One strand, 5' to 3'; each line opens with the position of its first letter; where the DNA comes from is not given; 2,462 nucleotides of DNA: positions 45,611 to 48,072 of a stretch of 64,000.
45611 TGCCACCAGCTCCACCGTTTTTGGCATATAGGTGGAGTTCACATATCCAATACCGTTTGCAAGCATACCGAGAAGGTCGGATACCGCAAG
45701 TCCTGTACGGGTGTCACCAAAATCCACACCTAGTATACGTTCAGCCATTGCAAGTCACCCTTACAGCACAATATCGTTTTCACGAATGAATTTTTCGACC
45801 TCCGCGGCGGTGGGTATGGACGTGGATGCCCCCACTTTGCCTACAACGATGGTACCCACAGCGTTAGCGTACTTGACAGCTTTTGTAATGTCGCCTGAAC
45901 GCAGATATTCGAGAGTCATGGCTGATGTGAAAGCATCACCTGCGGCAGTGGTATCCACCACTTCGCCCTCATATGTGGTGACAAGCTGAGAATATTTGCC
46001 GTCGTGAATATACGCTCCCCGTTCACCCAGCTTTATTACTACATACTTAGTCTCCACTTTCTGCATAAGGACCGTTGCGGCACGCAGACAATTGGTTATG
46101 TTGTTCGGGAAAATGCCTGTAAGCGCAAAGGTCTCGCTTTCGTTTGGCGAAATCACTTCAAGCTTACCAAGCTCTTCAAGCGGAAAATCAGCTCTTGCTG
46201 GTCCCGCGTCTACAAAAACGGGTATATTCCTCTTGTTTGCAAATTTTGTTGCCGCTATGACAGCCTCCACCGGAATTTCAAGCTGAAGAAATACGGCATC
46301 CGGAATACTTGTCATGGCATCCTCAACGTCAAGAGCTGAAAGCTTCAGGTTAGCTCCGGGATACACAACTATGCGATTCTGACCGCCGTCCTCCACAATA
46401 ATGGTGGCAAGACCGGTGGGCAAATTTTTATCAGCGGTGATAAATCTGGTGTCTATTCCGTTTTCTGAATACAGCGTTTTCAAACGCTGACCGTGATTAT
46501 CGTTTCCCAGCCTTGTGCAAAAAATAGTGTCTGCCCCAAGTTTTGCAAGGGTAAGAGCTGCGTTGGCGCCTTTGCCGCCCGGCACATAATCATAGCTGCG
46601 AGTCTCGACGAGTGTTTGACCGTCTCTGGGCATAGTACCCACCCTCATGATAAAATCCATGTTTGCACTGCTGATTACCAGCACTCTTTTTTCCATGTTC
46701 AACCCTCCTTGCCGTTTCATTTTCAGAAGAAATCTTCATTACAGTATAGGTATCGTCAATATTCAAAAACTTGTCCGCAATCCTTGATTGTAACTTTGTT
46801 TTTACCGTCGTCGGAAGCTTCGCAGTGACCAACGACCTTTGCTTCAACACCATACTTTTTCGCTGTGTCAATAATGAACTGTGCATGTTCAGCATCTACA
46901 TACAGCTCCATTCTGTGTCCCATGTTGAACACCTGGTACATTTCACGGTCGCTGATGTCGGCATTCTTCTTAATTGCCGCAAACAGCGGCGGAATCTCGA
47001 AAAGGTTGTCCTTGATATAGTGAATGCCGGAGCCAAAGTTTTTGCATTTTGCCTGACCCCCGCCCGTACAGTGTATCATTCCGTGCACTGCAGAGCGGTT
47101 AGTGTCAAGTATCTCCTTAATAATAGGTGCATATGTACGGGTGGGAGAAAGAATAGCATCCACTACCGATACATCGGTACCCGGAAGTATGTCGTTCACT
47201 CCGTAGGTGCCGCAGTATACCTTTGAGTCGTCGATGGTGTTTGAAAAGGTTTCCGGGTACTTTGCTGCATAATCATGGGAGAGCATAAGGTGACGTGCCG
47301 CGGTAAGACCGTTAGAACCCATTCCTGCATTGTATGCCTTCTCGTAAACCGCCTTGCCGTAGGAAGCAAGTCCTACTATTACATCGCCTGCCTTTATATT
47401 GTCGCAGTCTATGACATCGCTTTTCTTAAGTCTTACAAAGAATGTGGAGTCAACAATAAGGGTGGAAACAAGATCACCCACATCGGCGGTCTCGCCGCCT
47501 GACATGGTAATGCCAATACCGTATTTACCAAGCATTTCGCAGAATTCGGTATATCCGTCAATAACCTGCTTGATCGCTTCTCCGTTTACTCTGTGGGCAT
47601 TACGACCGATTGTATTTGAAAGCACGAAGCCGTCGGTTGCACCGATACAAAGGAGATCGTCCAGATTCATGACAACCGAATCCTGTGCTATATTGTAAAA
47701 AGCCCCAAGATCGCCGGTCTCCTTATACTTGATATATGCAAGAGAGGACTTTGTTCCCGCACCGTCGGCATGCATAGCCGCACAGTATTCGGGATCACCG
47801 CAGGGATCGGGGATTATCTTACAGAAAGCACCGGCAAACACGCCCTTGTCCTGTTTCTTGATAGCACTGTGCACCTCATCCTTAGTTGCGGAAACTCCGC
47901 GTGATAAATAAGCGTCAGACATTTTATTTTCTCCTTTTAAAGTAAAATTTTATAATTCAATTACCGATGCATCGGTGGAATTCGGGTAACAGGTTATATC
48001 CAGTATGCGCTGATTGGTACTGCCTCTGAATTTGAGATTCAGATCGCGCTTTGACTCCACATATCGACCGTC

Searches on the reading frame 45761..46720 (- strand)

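Call 59: search_protein_families(library=pfam, proteins=[window:45761-46720:-], max_evalue=0.00001)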
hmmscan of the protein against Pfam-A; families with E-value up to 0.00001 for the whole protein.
window:45761-46720:- (319 aa): 2 families
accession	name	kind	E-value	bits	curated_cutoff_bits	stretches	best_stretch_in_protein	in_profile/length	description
PF00294.29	PfkB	-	4.6e-59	200.7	25.8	1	11-304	2-301/302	pfkB family carbohydrate kinase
PF08543.17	Phos_pyr_kin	-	1.1e-06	28.6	27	1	186-287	119-226/246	Phosphomethylpyrimidine kinase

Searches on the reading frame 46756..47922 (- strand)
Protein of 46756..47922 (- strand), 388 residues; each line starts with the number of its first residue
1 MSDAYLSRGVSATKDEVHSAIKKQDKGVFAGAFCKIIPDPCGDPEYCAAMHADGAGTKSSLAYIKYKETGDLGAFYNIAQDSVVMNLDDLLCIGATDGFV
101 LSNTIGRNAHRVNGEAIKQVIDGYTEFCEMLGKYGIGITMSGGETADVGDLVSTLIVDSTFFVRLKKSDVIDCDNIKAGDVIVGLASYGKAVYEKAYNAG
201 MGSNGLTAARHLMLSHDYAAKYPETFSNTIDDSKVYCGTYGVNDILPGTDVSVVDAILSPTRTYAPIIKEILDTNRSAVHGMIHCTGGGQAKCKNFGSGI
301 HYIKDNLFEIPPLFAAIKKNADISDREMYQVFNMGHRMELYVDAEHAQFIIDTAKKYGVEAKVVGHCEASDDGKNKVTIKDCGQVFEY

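Call 58: search_protein_families(library=pfam, proteins=[window:46756-47922:-], max_evalue=0.00001)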
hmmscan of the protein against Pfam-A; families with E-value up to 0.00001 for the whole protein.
window:46756-47922:- (388 aa): 2 families
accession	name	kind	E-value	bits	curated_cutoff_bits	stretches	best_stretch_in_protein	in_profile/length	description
PF02769.27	AIRS_C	-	7.6e-12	46.1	23.1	1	177-373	1-151/156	AIR synthase related protein, C-terminal domain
PF00586.29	AIRS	-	1.3e-11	45.3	24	1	43-152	10-100/112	AIR synthase related protein, N-terminal domain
